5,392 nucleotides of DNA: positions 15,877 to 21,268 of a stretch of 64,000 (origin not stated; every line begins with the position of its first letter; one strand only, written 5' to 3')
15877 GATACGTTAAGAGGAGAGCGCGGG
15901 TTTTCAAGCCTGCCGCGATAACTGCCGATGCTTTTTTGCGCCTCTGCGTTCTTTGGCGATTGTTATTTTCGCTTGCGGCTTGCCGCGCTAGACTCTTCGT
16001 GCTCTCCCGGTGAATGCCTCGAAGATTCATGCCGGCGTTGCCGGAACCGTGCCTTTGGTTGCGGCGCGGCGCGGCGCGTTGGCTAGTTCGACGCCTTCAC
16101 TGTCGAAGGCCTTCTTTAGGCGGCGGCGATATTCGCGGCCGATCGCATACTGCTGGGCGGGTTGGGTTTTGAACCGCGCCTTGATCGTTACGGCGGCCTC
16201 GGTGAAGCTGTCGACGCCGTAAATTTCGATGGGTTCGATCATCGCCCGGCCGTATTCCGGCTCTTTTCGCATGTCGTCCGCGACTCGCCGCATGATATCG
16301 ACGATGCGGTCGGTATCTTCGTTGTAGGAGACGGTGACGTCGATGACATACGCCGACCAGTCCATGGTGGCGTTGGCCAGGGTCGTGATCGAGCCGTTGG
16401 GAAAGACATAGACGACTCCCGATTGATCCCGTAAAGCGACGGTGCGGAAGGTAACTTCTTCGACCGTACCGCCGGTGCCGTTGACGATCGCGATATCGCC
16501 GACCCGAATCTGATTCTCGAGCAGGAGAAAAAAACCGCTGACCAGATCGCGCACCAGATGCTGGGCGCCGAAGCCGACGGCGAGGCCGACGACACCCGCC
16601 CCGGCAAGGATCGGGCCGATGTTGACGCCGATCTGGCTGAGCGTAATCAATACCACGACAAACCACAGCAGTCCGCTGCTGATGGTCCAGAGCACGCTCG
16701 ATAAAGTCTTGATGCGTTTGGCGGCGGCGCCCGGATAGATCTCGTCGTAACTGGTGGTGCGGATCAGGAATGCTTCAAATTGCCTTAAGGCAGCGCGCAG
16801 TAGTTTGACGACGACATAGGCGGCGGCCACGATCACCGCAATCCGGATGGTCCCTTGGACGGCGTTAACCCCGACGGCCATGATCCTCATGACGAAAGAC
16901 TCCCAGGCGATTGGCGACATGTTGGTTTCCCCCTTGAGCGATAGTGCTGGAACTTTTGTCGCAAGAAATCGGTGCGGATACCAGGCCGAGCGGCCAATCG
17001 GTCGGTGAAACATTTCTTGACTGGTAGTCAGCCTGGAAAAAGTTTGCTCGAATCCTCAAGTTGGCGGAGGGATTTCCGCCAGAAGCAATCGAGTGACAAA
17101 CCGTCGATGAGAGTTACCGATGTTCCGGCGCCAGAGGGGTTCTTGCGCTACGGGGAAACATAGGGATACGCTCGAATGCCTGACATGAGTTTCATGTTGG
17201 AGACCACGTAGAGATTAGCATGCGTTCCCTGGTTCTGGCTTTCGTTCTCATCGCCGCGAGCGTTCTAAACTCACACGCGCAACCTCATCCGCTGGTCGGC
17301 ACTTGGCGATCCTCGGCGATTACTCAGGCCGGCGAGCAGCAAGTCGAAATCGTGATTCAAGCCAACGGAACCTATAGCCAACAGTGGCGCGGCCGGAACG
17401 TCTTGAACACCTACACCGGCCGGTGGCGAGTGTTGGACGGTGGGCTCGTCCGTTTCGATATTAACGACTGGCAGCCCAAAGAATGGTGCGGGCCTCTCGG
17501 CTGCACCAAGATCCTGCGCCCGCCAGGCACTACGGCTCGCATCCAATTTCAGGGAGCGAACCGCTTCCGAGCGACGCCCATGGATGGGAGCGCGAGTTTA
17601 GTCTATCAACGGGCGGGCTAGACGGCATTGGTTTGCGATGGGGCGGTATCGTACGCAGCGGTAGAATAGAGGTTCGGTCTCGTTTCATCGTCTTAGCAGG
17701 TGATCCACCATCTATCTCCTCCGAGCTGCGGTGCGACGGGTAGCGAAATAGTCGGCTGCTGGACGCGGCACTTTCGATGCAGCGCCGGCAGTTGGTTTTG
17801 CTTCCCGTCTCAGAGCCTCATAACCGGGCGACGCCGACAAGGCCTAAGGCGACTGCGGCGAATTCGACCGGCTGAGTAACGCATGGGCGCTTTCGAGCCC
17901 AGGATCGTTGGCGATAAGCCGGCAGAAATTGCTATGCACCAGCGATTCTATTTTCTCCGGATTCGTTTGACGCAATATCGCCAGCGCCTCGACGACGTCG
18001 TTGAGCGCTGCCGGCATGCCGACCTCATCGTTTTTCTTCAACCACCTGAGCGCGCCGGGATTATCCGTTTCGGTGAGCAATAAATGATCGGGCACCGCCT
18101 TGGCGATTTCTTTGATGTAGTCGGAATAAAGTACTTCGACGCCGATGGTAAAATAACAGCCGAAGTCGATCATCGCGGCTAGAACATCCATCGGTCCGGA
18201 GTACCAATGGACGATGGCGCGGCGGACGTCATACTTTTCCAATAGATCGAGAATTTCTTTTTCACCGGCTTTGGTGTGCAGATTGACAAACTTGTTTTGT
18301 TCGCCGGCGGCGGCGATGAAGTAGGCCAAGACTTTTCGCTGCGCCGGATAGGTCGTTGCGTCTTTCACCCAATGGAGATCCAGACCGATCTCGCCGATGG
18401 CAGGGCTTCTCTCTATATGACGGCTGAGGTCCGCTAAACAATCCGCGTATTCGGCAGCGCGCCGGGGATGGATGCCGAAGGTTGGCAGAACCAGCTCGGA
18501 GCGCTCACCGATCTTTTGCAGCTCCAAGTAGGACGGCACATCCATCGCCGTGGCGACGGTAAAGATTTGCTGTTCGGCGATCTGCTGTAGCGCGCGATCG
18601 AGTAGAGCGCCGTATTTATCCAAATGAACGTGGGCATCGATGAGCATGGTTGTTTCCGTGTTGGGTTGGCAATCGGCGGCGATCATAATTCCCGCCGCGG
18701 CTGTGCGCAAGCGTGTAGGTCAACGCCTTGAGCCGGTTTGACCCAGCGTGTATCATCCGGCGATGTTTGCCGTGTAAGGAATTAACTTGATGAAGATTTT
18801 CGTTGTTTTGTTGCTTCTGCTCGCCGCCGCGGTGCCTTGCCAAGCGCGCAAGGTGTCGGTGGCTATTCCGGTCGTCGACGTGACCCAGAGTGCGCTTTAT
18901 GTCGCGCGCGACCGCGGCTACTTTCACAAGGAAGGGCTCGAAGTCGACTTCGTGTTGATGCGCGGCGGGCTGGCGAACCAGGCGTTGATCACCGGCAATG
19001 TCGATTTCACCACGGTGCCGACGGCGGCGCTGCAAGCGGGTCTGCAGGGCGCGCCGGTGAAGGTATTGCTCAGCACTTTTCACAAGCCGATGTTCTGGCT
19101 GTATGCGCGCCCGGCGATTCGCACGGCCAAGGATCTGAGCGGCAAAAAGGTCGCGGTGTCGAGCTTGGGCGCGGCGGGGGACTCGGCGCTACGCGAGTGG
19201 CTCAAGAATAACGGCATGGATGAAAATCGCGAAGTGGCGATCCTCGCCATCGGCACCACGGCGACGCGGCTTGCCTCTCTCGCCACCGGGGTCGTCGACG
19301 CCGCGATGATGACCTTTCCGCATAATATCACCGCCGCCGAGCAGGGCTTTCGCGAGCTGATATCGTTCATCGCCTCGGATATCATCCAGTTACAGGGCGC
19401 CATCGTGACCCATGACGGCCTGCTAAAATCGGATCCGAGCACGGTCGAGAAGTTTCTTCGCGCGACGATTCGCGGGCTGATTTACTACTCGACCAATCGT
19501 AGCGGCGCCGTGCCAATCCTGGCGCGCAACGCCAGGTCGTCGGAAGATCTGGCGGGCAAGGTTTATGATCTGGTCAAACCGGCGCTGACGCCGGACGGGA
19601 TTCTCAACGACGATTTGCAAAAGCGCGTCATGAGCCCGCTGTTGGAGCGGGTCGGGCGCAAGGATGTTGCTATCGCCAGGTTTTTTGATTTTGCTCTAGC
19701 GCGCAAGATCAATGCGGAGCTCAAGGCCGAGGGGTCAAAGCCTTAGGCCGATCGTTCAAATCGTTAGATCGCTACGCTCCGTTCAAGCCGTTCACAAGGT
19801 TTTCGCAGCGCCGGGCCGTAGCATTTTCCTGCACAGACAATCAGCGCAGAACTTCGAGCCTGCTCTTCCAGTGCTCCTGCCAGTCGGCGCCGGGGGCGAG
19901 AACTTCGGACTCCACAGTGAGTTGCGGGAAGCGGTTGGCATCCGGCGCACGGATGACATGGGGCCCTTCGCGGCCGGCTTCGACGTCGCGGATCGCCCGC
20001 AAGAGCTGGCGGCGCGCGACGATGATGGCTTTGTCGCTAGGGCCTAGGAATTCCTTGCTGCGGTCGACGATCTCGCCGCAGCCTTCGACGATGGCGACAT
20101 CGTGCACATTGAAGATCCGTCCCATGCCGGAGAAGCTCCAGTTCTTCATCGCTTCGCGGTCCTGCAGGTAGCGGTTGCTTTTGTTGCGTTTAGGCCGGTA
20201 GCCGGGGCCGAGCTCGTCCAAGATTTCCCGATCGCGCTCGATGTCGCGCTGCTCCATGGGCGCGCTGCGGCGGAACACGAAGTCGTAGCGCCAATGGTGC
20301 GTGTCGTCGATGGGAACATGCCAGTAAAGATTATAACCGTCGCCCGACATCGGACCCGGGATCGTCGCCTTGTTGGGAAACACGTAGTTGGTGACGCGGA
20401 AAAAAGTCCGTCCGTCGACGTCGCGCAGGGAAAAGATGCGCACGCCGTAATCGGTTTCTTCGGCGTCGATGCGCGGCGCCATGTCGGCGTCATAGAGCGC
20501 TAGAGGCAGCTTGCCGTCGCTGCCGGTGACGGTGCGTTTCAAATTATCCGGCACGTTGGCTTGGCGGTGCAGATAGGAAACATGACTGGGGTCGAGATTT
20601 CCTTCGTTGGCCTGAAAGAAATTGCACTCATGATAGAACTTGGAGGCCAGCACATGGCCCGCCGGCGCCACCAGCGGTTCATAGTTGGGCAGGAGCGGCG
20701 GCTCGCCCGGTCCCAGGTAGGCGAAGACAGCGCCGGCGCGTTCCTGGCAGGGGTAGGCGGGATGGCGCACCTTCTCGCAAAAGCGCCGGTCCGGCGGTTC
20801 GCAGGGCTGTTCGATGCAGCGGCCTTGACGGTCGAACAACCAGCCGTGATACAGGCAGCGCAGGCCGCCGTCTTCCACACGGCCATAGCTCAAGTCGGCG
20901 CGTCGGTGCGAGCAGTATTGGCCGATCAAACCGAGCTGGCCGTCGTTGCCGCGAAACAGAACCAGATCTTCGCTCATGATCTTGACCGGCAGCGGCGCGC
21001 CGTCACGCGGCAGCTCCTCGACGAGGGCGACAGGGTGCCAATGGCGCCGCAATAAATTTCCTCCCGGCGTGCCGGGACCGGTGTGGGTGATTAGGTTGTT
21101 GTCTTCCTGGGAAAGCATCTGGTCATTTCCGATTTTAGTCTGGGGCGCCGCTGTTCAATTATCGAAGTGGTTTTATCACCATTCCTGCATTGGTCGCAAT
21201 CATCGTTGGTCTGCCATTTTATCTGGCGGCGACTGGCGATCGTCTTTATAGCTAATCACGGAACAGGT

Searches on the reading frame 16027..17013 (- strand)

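Call 58: search_protein_families(library=pfam, proteins=[window:16027-17013:-], max_evalue=0.0001)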
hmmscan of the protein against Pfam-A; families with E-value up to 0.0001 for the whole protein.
window:16027-17013:- (328 aa): 3 families
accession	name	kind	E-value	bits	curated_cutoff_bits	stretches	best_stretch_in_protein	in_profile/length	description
PF00924.24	MS_channel_2nd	-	7.1e-15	55.3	20.2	1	153-215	2-66/68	Mechanosensitive ion channel, beta-domain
PF21082.3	MS_channel_3rd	-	5.9e-09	36.7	21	1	223-310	2-88/88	Mechanosensitive ion channel MscS, C-terminal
PF21088.3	MS_channel_1st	-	1.1e-08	35.3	23.1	1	115-151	6-42/42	Mechanosensitive ion channel, transmembrane helices 2/3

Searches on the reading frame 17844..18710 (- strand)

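Call 58: search_protein_families(library=pfam, proteins=[window:17844-18710:-], max_evalue=0.0001)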
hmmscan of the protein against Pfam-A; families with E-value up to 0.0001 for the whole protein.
window:17844-18710:- (288 aa): 1 family
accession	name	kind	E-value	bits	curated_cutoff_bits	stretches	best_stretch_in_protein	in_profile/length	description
PF01026.27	TatD_DNase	-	4.6e-46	157.7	27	1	24-266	1-252/253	TatD related DNase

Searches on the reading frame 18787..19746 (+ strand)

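Call 58: search_protein_families(library=pfam, proteins=[window:18787-19746:+], max_evalue=0.0001)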
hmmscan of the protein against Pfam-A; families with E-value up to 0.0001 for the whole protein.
window:18787-19746:+ (319 aa): 2 families
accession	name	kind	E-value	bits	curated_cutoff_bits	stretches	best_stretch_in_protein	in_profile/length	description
PF09084.16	NMT1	-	1.7e-28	100.5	20.5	1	36-234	6-209/216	NMT1/THI5 like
PF13379.11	NMT1_2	-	4.7e-14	53.3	24.7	1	27-229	10-233/252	NMT1-like family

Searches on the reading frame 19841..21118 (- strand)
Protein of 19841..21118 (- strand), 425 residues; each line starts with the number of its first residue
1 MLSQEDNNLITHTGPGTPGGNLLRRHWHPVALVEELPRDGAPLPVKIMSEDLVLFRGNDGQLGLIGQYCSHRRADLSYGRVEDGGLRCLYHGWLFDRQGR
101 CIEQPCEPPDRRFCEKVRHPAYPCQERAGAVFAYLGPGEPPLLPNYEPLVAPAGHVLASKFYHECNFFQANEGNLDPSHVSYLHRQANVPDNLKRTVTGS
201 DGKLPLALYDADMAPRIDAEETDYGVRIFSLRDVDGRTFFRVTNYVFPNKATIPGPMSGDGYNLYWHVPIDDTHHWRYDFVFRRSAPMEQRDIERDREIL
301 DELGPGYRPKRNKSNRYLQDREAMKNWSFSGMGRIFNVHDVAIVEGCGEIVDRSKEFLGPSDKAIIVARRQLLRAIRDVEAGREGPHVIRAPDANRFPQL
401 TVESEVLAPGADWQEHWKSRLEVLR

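Call 58: search_protein_families(library=pfam, proteins=[window:19841-21118:-], max_evalue=0.0001)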
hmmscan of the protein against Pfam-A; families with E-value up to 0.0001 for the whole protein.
window:19841-21118:- (425 aa): 2 families
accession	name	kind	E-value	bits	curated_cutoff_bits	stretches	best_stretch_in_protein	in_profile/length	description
PF19301.5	LigXa_C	-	8.3e-35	120.8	27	1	148-416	15-284/304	LigXa C-terminal domain like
PF00355.32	Rieske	-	1.6e-21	76.4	20.3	1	26-109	1-83/88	Rieske [2Fe-2S] domain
